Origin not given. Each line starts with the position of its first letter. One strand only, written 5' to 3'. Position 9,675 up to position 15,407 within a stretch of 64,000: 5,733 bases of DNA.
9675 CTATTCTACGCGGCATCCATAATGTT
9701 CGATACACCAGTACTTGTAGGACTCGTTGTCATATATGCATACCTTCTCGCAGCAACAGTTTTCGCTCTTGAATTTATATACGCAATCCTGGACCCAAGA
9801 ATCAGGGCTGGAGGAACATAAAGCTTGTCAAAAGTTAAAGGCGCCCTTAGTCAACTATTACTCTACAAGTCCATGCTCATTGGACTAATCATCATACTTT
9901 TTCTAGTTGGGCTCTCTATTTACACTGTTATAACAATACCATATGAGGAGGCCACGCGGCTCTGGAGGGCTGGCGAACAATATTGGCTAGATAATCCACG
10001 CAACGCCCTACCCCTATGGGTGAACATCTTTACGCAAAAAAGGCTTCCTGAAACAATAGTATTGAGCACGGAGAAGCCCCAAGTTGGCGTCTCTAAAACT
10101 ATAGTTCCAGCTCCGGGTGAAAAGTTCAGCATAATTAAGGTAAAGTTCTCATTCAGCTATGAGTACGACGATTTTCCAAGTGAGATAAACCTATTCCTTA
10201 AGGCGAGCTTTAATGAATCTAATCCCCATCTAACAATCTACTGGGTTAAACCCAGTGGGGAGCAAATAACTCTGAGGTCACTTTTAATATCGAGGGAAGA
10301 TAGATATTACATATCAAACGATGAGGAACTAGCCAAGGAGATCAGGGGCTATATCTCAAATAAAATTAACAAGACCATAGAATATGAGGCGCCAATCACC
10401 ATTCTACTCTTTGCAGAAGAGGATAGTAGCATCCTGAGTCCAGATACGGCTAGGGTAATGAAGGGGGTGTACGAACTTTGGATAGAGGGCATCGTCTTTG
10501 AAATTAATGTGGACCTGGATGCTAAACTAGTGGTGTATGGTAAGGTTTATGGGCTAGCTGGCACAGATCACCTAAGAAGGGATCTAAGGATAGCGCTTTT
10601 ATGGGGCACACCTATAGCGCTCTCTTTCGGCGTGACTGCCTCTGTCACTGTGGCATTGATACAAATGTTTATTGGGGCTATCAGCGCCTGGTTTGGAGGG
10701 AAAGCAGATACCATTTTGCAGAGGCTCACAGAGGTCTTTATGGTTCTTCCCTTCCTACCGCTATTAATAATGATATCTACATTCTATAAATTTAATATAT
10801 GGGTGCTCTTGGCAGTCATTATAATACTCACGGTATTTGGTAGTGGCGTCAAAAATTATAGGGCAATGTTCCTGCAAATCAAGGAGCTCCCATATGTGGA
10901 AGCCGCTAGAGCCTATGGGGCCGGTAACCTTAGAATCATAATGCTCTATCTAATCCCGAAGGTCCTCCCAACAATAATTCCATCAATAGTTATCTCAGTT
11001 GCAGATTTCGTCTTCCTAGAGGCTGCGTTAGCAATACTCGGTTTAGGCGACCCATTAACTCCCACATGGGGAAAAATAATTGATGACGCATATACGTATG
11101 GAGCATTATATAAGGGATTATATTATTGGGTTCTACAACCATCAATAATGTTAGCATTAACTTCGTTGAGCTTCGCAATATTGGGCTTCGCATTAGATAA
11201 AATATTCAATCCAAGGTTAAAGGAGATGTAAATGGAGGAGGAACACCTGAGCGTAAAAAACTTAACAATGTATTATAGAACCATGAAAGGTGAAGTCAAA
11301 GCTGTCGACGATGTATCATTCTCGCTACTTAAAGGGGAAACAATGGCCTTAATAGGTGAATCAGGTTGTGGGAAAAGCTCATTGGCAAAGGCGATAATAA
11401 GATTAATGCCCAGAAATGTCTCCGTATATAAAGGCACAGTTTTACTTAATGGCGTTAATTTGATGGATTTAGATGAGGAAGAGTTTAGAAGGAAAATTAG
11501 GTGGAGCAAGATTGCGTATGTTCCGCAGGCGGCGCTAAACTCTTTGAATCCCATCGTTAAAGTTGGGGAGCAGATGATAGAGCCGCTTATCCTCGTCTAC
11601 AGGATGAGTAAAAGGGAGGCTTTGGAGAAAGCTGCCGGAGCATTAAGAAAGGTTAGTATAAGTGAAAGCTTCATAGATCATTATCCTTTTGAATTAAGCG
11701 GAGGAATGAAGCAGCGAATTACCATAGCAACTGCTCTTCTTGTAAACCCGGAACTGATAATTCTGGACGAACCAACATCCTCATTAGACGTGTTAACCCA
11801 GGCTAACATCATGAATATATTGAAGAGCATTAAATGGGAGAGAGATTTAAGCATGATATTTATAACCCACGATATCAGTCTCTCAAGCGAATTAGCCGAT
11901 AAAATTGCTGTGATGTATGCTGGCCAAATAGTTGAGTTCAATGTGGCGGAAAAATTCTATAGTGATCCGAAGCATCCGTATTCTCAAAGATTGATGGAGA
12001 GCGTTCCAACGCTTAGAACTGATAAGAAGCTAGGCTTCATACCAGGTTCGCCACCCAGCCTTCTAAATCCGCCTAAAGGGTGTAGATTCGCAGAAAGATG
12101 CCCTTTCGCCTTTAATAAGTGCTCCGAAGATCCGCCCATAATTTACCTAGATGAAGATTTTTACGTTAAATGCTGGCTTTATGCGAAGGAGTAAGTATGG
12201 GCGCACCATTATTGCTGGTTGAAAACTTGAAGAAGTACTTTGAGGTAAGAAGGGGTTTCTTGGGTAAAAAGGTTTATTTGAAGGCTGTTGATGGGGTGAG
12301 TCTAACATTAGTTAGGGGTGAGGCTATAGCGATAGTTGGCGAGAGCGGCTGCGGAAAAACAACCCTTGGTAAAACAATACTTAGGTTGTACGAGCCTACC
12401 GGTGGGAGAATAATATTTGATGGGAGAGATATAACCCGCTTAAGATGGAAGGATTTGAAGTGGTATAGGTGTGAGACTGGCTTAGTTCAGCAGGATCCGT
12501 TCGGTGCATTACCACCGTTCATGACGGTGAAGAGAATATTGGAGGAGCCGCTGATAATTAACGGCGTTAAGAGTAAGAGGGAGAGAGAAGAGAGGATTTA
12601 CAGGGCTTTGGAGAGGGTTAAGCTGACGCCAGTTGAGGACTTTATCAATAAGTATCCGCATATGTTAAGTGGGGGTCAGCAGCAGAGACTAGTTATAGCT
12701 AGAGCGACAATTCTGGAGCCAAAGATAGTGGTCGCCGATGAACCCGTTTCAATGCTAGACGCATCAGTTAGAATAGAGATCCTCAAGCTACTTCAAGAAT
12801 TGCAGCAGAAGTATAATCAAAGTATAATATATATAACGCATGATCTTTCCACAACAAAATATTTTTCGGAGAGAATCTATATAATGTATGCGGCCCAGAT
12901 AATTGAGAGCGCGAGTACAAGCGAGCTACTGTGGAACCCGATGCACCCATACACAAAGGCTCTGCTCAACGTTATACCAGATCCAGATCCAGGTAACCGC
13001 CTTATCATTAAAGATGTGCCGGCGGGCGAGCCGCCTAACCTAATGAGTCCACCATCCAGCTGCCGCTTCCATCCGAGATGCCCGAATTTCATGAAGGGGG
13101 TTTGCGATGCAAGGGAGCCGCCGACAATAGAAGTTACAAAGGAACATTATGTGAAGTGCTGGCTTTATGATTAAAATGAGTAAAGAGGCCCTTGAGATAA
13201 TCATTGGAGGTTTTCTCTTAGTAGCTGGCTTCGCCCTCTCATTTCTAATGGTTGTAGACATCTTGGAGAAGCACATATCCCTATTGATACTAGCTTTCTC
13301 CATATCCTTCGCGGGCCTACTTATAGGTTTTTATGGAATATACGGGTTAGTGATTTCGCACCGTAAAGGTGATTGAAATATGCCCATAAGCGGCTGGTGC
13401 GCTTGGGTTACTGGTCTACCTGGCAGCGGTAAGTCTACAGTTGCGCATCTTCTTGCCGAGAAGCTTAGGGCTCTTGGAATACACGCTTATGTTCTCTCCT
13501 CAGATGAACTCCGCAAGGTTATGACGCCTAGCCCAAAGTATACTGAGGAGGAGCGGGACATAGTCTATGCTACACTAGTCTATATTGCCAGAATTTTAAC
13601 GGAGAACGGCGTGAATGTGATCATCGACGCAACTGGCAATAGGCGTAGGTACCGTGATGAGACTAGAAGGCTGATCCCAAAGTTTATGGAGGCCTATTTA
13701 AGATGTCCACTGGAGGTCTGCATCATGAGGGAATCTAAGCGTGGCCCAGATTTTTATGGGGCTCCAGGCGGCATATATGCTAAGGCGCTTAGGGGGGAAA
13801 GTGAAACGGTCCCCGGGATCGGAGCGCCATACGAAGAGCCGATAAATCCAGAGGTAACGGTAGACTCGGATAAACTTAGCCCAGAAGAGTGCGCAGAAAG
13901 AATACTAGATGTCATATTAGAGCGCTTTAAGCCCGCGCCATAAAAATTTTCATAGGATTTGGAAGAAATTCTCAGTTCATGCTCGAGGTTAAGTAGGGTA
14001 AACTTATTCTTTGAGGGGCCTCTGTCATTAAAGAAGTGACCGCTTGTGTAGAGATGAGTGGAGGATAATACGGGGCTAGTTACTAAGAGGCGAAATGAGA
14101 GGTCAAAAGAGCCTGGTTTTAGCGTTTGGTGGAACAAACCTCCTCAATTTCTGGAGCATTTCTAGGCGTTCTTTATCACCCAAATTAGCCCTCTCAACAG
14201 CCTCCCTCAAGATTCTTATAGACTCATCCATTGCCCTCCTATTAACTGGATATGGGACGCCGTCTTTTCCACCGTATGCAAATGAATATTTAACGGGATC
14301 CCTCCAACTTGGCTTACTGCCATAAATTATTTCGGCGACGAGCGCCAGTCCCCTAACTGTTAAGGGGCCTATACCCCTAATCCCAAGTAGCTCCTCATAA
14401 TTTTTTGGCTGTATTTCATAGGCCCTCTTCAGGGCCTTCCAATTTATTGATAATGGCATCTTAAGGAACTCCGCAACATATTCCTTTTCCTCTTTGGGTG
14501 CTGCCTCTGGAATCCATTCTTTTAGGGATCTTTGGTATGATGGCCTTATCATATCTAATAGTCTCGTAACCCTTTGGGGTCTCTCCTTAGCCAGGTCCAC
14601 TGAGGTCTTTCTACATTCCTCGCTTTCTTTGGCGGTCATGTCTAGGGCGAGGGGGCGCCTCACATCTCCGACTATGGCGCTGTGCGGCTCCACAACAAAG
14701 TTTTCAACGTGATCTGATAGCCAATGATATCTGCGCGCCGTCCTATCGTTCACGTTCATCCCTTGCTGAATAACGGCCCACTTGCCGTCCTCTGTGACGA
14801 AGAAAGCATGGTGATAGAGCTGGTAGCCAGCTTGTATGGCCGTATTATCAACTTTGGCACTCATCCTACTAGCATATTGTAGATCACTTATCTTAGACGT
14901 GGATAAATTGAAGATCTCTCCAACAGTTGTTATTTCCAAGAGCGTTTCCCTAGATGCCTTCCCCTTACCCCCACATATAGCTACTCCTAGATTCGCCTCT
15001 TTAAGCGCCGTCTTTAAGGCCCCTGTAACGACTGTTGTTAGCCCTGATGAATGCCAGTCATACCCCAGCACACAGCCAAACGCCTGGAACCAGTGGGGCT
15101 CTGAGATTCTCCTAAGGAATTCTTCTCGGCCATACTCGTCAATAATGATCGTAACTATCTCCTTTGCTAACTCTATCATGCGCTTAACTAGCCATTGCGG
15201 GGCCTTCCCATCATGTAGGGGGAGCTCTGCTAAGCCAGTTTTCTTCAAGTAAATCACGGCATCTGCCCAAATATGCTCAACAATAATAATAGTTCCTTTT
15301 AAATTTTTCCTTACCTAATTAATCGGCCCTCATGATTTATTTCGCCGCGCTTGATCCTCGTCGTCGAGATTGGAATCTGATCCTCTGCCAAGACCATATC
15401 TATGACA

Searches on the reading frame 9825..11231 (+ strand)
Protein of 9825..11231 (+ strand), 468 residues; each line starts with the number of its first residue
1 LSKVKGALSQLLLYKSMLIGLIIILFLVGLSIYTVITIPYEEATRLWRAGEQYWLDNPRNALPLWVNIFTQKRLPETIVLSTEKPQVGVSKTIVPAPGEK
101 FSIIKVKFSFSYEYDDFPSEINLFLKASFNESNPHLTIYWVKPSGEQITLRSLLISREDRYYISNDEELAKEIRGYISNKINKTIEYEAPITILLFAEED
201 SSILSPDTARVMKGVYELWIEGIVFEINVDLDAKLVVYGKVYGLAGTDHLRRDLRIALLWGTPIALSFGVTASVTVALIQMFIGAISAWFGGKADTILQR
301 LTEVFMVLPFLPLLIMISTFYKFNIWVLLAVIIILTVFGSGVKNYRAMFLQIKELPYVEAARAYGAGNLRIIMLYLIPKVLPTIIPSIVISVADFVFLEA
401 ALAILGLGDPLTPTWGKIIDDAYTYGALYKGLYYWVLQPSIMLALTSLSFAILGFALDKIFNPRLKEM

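Call 30: search_protein_families(library=pfam, proteins=[window:9825-11231:+], max_evalue=0.0001)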
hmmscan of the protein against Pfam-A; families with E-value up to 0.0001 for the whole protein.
window:9825-11231:+ (468 aa): 1 family
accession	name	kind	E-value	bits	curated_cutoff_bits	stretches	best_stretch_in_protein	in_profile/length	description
PF00528.27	BPD_transp_1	-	2.4e-21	76.7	26.4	1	281-466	2-183/184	Binding-protein-dependent transport system inner membrane component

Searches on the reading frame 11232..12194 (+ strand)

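Call 30: search_protein_families(library=pfam, proteins=[window:11232-12194:+], max_evalue=0.0001)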
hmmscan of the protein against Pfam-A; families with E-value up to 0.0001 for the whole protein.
window:11232-12194:+ (320 aa): 4 families
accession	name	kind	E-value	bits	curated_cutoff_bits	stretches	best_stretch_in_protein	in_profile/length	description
PF00005.33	ABC_tran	-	4e-30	105.6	25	1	26-183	2-137/137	ABC transporter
PF08352.17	oligo_HPY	-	1e-18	67.9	27.1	1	234-297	1-65/65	Oligopeptide/dipeptide transporter, C-terminal region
PF13304.12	AAA_21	-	2.6e-10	41.3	27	1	152-217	235-302/304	AAA domain, putative AbiEii toxin, Type IV TA system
PF00006.31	ATP-synt_ab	-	7.4e-05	22.9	29.5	0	27-68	6-48/213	ATP synthase alpha/beta family, nucleotide-binding domain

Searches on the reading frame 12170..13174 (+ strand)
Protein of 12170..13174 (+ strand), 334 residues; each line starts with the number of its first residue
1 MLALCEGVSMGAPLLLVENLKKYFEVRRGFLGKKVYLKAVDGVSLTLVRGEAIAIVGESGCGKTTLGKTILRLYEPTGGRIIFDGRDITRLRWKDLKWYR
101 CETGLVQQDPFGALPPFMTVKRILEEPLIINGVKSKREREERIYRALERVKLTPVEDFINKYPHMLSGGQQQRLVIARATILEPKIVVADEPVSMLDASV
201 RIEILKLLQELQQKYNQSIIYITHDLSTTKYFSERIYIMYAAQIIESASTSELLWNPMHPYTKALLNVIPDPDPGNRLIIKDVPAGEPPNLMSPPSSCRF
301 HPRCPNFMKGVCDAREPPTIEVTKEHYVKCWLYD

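Call 30: search_protein_families(library=pfam, proteins=[window:12170-13174:+], max_evalue=0.0001)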
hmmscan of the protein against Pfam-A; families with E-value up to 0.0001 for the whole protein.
window:12170-13174:+ (334 aa): 2 families
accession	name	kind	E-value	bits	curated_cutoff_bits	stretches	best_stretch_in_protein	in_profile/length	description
PF00005.33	ABC_tran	-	1.3e-33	117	25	1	41-193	2-136/137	ABC transporter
PF08352.17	oligo_HPY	-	4.7e-16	59.4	27.1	1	245-309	1-63/65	Oligopeptide/dipeptide transporter, C-terminal region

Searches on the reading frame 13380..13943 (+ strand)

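Call 30: search_protein_families(library=pfam, proteins=[window:13380-13943:+], max_evalue=0.0001)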
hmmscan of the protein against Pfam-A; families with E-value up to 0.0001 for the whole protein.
window:13380-13943:+ (187 aa): 6 families
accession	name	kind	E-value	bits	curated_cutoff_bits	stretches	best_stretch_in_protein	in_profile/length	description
PF01583.26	APS_kinase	-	4.4e-30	105.2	21.1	1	5-162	2-152/152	Adenylylsulphate kinase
PF13671.12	AAA_33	-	2.8e-17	63.8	27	1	9-122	3-119/143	AAA domain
PF13238.12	AAA_18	-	2.4e-10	41.4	29.4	1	10-122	3-112/128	AAA domain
PF08433.16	KTI12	-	9e-09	35.7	22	1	10-122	6-120/271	Chromatin associated protein KTI12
PF07931.18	CPT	-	3.7e-07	30.5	22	1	12-177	8-169/172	Chloramphenicol phosphotransferase-like protein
PF13207.12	AAA_17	-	4.8e-05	24.1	27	1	11-61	1-45/136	AAA domain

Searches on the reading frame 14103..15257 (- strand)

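Call 31: search_protein_families(library=pfam, proteins=[window:14103-15257:-], max_evalue=0.0001)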
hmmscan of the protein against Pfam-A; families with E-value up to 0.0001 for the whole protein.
window:14103-15257:- (384 aa): 1 family
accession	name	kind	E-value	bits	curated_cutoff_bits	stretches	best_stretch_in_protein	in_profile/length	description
PF05559.16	DUF763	-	2.3e-134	448.1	35.5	1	8-338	1-319/319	Protein of unknown function (DUF763)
